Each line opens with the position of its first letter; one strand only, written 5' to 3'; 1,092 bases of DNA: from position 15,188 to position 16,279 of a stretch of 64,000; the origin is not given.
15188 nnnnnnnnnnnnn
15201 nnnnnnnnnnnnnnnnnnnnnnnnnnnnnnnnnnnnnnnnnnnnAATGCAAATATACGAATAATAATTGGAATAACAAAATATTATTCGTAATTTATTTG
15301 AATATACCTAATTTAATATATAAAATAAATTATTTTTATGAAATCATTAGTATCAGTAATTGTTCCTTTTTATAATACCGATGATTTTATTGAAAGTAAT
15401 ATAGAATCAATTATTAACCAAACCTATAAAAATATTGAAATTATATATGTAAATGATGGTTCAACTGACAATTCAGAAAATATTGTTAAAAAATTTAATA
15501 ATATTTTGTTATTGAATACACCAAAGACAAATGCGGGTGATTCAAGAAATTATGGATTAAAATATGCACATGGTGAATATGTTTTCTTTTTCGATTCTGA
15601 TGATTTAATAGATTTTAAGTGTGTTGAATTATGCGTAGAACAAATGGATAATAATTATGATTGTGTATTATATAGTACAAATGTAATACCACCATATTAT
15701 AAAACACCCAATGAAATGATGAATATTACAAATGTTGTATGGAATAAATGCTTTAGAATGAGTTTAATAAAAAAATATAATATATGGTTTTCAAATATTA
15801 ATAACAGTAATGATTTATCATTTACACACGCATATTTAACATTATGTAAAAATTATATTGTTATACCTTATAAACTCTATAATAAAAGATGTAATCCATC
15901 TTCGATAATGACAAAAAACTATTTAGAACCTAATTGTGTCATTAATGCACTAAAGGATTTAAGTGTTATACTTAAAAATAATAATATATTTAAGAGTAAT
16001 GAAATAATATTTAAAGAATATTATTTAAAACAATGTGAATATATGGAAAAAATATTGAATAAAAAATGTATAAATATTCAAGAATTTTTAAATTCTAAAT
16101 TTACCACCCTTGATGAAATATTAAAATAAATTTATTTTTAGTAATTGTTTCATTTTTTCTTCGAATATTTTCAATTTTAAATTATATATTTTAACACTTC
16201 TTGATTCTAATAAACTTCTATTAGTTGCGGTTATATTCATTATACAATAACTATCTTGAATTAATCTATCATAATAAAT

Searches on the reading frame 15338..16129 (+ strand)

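Call 19: search_protein_families(library=pfam, proteins=[window:15338-16129:+], max_evalue=0.01)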
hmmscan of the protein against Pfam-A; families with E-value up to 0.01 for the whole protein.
window:15338-16129:+ (263 aa): 4 families
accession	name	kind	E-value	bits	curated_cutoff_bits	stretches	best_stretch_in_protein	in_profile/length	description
PF00535.33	Glycos_transf_2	-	5.5e-32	111.4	23.3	1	6-128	1-129/168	Glycosyl transferase family 2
PF10111.15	Glyco_tranf_2_2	-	1.1e-11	45.2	27.3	1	6-154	1-161/276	Glycosyltransferase like family 2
PF13641.12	Glyco_tranf_2_3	-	9.1e-07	29.5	27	1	5-93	3-101/230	Glycosyltransferase like family 2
PF13704.12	Glyco_tranf_2_4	-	0.00072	20.4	27.5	1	13-95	2-88/98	Glycosyl transferase family 2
